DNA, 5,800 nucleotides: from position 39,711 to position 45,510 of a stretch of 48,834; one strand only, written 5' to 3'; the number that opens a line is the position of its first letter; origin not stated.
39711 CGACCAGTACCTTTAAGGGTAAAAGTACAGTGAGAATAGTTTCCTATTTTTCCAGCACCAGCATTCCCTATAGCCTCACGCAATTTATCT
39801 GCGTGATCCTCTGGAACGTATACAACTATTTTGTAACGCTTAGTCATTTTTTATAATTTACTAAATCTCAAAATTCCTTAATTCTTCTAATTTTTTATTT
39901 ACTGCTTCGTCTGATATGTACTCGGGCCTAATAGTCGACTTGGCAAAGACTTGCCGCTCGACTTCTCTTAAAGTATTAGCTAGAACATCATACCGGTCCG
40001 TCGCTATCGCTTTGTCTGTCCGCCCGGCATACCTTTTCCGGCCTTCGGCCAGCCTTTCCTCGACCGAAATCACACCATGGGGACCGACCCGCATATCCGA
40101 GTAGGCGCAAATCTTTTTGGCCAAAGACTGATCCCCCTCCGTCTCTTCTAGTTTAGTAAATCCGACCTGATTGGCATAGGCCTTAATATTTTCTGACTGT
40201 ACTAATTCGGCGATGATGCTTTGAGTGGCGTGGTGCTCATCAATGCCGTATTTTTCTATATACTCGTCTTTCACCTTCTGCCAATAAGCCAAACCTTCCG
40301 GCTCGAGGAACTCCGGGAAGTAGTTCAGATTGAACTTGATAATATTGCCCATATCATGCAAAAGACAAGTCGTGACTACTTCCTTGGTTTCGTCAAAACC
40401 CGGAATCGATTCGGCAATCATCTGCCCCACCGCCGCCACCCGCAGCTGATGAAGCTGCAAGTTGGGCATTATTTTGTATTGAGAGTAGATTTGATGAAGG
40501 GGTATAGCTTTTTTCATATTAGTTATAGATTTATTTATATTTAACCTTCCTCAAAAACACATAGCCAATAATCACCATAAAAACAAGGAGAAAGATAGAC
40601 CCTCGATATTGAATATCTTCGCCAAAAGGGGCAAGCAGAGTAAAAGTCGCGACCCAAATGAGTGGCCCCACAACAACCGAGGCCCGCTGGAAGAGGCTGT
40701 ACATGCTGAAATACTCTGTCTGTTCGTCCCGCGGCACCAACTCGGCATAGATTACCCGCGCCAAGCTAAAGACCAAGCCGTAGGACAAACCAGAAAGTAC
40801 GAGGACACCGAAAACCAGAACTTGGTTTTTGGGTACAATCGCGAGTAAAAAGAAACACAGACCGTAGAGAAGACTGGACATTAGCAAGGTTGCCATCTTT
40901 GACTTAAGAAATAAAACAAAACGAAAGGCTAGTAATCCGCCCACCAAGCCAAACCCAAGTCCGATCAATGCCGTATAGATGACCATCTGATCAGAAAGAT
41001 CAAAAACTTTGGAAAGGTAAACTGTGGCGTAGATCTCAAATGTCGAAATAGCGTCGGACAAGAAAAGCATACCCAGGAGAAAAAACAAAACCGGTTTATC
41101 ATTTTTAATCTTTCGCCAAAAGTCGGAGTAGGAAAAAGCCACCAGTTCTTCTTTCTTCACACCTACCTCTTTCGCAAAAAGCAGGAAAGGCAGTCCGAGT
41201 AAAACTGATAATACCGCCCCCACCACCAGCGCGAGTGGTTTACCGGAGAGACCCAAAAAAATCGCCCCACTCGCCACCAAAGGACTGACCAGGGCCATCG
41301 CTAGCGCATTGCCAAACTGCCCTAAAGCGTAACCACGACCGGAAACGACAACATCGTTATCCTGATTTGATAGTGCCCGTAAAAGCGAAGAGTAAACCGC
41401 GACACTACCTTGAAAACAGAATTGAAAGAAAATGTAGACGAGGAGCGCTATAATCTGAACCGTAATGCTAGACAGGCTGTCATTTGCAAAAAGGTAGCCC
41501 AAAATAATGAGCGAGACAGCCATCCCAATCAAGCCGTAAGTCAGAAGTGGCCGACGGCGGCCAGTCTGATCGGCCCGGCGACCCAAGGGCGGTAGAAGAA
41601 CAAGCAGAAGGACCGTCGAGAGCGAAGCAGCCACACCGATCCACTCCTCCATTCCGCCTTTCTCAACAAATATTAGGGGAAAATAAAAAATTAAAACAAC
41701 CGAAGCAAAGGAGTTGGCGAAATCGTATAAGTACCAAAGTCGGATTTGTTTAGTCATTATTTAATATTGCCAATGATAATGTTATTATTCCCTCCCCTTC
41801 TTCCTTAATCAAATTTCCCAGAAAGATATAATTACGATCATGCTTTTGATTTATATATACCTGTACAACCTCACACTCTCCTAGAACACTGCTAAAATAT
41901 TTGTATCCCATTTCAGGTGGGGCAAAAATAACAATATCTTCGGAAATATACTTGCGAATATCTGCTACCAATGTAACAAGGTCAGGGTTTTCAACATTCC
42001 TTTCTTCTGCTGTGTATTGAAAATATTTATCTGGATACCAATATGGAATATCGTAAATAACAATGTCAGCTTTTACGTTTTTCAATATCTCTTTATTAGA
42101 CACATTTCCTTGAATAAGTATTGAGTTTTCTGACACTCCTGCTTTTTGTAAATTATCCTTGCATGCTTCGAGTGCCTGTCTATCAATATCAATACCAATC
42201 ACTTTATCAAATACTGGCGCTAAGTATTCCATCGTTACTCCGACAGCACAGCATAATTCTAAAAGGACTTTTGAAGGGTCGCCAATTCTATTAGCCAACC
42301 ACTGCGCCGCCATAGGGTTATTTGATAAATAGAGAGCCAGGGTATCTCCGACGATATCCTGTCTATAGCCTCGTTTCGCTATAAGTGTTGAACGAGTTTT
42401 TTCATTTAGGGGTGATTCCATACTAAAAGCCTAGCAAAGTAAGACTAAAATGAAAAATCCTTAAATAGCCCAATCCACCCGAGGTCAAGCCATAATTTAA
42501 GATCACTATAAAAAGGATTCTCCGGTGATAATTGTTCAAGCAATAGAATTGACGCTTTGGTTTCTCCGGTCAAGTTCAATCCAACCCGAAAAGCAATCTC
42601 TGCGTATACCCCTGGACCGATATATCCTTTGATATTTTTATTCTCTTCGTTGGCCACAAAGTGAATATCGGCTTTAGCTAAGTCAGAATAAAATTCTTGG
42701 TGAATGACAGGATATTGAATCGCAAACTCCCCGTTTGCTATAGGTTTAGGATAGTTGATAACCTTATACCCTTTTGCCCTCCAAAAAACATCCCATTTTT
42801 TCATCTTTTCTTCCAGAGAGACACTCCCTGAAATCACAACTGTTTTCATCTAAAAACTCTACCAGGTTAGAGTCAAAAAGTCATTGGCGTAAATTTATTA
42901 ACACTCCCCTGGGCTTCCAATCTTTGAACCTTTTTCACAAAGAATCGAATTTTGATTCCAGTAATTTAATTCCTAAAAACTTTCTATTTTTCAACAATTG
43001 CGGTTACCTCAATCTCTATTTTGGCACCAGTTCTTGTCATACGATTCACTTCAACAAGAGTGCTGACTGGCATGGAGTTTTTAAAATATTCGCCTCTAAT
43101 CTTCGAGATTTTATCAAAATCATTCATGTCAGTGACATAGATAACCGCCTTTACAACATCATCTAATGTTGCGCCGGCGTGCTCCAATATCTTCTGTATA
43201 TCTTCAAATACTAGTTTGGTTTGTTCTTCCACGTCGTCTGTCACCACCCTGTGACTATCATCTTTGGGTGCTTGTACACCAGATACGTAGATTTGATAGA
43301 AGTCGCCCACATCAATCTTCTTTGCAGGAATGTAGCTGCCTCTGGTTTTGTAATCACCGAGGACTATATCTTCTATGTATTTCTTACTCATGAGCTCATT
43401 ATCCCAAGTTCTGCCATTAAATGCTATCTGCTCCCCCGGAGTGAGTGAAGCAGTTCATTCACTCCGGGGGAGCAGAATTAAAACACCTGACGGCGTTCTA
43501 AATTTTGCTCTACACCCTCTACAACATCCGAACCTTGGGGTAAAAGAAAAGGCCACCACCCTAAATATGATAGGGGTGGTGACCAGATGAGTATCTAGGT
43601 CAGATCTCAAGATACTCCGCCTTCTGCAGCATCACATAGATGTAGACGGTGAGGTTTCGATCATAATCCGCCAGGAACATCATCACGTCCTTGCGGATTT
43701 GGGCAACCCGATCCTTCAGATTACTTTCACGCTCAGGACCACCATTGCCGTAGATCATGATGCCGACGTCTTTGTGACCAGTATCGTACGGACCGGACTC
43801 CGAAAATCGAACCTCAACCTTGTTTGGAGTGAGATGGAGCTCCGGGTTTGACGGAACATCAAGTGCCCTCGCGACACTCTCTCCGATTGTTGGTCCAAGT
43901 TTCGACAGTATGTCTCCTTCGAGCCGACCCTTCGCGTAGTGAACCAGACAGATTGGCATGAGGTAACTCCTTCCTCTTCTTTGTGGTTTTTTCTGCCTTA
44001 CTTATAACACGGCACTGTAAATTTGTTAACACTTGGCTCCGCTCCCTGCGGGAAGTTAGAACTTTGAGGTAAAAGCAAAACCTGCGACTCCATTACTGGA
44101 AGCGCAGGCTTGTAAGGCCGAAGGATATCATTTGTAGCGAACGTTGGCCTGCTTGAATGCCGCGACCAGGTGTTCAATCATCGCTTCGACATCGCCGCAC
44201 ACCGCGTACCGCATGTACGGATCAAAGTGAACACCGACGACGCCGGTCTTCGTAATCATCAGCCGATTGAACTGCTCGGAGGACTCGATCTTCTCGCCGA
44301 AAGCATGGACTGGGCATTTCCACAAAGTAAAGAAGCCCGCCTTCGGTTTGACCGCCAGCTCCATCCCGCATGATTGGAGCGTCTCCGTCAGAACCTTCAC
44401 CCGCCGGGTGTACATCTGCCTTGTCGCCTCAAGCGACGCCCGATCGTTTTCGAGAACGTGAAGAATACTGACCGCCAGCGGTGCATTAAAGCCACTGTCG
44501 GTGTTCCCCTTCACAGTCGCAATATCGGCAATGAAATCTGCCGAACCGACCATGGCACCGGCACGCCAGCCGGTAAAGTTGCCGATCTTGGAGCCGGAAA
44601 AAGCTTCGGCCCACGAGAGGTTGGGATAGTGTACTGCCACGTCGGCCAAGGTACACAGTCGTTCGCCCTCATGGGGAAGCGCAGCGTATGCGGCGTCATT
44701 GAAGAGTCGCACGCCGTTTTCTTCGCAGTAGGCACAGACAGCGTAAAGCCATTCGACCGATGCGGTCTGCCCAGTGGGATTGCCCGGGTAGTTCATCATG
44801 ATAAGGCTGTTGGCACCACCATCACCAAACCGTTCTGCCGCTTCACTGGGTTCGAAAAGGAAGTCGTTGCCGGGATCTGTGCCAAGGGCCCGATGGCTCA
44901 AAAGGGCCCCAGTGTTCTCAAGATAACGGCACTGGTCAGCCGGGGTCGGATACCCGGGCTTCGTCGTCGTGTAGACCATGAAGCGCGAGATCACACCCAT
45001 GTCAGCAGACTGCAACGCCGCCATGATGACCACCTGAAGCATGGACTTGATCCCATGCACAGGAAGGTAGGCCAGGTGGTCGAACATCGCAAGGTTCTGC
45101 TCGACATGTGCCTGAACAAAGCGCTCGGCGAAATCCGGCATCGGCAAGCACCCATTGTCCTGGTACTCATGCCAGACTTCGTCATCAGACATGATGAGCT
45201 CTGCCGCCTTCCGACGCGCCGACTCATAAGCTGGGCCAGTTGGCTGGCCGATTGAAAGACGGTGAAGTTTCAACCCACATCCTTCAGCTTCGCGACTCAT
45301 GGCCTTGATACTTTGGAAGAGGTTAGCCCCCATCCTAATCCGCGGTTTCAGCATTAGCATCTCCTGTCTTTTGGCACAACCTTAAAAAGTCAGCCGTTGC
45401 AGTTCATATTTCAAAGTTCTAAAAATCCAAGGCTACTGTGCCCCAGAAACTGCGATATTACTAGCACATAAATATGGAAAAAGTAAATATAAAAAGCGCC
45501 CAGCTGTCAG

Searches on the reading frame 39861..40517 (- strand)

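Call 8: search_protein_families(library=pfam, proteins=[window:39861-40517:-], max_evalue=0.01)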
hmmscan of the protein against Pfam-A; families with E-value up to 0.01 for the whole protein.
window:39861-40517:- (218 aa): 2 families
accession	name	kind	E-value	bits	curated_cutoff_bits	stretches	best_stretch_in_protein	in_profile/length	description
PF01966.28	HD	-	3.2e-05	24.6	22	1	23-138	4-108/116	HD domain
PF08668.18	HDOD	-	0.00021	21.3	22.9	1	16-64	91-138/196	HDOD domain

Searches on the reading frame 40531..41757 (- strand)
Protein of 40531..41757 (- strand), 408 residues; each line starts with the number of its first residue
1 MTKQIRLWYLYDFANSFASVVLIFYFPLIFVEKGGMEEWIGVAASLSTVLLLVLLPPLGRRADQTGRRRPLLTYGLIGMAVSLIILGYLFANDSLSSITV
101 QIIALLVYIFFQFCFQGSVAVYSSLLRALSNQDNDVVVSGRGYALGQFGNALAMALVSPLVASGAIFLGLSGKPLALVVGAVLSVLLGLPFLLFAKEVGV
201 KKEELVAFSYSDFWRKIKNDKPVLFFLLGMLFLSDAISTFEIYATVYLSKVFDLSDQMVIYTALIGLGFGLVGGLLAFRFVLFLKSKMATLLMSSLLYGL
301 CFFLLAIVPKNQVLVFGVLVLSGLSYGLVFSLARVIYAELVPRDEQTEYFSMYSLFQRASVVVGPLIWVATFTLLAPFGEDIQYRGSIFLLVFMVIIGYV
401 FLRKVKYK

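Call 8: search_protein_families(library=pfam, proteins=[window:40531-41757:-], max_evalue=0.01)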
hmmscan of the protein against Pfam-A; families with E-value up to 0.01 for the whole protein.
window:40531-41757:- (408 aa): 5 families
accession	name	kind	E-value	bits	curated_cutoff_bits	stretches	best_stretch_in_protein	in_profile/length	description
PF07690.21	MFS_1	-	1.6e-24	87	33.4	1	13-365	6-347/347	Major Facilitator Superfamily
PF11700.14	ATG22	-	1.1e-19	71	24.1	1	44-372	77-445/482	Vacuole effluxer Atg22 like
PF12832.13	MFS_1_like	-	5.8e-10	39.2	25.2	1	40-356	36-345/373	MFS_1 like family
PF00083.30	Sugar_tr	-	1.7e-05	24.3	22.3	1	2-123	252-375/452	Sugar (and other) transporter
PF00032.22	Cytochrom_B_C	-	0.0027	18.4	20.7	1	36-107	28-98/102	Cytochrome b(C-terminal)/b6/petD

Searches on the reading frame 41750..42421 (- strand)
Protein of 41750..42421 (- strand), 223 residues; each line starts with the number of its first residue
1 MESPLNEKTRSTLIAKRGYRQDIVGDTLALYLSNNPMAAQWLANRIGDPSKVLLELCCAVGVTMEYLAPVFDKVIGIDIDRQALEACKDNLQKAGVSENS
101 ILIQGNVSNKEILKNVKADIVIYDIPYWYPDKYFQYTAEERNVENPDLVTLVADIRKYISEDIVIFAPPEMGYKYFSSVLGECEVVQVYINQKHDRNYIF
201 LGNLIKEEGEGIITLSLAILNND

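Call 8: search_protein_families(library=pfam, proteins=[window:41750-42421:-], max_evalue=0.01)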
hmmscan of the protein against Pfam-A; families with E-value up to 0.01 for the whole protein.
window:41750-42421:- (223 aa): 14 families
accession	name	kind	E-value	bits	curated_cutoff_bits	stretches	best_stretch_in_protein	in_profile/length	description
PF09445.16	Methyltransf_15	-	6.3e-09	36.1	22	1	51-179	2-133/165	RNA cap guanine-N2 methyltransferase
PF13649.12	Methyltransf_25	-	6.3e-07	30.4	27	1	54-127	2-76/97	Methyltransferase domain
PF01170.24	UPF0020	-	1.9e-06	28.1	22.3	1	72-127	77-131/197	RMKL-like, methyltransferase domain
PF13847.12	Methyltransf_31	-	4.4e-06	26.9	27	1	50-124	4-81/145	Methyltransferase domain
PF08241.18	Methyltransf_11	-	6.8e-05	23.9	21.2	1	54-122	1-65/95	Methyltransferase domain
PF06325.19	PrmA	-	0.00028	20.9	22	1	72-125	185-234/296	Ribosomal protein L11 methyltransferase (PrmA)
PF03602.21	Cons_hypoth95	-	0.00031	20.9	24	1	51-144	43-143/182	Conserved hypothetical protein 95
PF02390.23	Methyltransf_4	-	0.0014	18.6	24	1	51-154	3-105/173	Putative methyltransferase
PF01728.25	FtsJ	-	0.0016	18.9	24.1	1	45-125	15-99/181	FtsJ-like methyltransferase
PF01189.24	Methyltr_RsmB-F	-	0.0033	17.6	27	1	51-126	10-88/199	16S rRNA methyltransferase RsmB/F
PF08242.18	Methyltransf_12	-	0.0035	18.5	30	1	54-121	1-69/98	Methyltransferase domain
PF13489.12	Methyltransf_23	-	0.0044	17.2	27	1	47-86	20-59/164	Methyltransferase domain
PF05175.20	MTS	-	0.0071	16.4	23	0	40-126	21-107/170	Methyltransferase small domain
PF23525.1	Methyltransf_36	-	0.0082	15.8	27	0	74-114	79-117/268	AprA MT2-like domain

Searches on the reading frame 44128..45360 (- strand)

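Call 8: search_protein_families(library=pfam, proteins=[window:44128-45360:-], max_evalue=0.01)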
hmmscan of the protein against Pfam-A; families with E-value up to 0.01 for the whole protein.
window:44128-45360:- (410 aa): 1 family
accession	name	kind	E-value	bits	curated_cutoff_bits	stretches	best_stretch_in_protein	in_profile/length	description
PF00155.27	Aminotran_1_2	-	2.7e-19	70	19.7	1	34-401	5-360/361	Aminotransferase class I and II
